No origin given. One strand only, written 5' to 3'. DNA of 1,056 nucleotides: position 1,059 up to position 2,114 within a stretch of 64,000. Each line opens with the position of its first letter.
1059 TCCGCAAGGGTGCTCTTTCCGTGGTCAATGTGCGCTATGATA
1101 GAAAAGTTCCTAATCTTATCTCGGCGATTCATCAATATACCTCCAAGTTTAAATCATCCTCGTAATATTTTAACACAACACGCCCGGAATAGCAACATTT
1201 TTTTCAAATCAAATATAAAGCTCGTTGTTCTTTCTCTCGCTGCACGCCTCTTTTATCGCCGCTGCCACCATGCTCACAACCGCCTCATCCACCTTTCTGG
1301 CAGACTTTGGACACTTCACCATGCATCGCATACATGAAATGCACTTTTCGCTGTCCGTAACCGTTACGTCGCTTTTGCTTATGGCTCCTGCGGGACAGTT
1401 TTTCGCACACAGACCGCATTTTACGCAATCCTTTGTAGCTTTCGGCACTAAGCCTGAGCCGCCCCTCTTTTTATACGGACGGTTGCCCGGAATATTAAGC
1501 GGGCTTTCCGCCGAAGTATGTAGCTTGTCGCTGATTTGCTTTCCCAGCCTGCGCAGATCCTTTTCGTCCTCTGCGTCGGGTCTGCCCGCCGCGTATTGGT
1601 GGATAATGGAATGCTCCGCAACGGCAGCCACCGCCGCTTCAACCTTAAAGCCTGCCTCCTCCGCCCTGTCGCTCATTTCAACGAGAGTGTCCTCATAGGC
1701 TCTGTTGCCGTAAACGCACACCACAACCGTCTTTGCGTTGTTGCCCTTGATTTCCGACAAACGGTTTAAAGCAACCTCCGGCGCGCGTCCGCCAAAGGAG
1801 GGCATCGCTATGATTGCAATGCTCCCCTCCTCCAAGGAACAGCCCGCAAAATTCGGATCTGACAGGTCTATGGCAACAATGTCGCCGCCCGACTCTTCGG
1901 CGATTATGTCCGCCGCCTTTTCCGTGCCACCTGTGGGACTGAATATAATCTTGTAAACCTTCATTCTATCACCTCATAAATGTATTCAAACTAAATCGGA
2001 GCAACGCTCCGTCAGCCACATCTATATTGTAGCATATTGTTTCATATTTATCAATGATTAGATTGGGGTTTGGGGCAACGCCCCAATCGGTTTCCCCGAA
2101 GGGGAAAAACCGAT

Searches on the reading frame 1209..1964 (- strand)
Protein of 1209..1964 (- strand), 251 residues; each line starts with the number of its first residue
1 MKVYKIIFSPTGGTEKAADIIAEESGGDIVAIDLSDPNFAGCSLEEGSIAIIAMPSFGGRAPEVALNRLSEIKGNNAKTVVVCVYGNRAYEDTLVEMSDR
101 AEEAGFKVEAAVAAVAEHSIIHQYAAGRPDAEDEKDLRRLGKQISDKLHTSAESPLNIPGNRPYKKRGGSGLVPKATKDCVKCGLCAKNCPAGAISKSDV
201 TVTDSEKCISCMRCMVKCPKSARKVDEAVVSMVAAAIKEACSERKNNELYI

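Call 93: find_encoding_contigs(protein=window:1209-1964:-, flank=10000, max_places=3)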
Protein window:1209-1964:- (251 aa): 22 contigs read that carry it; 3 places shown.
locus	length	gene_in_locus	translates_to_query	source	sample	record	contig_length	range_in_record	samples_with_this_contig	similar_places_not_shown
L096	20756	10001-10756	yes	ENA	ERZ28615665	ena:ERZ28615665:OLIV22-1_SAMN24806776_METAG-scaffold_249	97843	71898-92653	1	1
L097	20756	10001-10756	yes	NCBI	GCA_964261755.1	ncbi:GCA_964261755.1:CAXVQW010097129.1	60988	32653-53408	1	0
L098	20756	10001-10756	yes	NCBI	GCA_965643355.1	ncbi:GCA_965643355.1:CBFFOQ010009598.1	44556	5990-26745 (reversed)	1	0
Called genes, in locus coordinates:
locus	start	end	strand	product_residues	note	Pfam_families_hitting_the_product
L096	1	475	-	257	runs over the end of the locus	PF00106:adh_short, PF08659:KR (weak), PF13561:adh_short_C2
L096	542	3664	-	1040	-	PF00133:tRNA-synt_1, PF01406:tRNA-synt_1e (faint), PF09334:tRNA-synt_1g (weak), PF08264:Anticodon_1, PF19302:DUF5915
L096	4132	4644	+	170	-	PF01047:MarR, PF12802:MarR_2, PF13412:HTH_24 (weak)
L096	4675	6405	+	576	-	PF00664:ABC_membrane, PF00005:ABC_tran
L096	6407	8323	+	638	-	PF00664:ABC_membrane, PF00005:ABC_tran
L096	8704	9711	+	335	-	PF03418:Peptidase_A25, PF06866:DUF1256 (faint), PF03418:Peptidase_A25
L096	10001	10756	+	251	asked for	PF12837:Fer4_6 (faint), PF13534:Fer4_17 (faint), PF12797:Fer4_2 (faint), PF13237:Fer4_10 (faint), PF00037:Fer4 (faint), PF12838:Fer4_7 (weak), PF13187:Fer4_9 (weak), PF13484:Fer4_16 (faint)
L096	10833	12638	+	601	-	PF00009:GTP_EFTU, PF03144:GTP_EFTU_D2, PF00679:EFG_C, PF06421:LepA_C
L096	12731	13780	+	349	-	PF04055:Radical_SAM, PF06969:HemN_C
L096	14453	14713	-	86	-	PF01649:Ribosomal_S20p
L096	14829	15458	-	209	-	PF09551:Spore_II_R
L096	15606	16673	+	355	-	PF01820:Dala_Dala_lig_N, PF02786:CPSase_L_D2, PF02222:ATP-grasp, PF07478:Dala_Dala_lig_C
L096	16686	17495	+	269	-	PF01177:Asp_Glu_race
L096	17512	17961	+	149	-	PF09148:DUF1934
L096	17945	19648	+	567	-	PF03485:Arg_tRNA_synt_N, PF00750:tRNA-synt_1d, PF05746:DALR_1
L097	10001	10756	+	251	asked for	PF12837:Fer4_6 (faint), PF13534:Fer4_17 (faint), PF12797:Fer4_2 (faint), PF13237:Fer4_10 (faint), PF00037:Fer4 (faint), PF12838:Fer4_7 (weak), PF13187:Fer4_9 (weak), PF13484:Fer4_16 (faint)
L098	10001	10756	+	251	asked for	PF12837:Fer4_6 (faint), PF13534:Fer4_17 (faint), PF12797:Fer4_2 (faint), PF13237:Fer4_10 (faint), PF00037:Fer4 (faint), PF12838:Fer4_7 (weak), PF13187:Fer4_9 (weak), PF13484:Fer4_16 (faint)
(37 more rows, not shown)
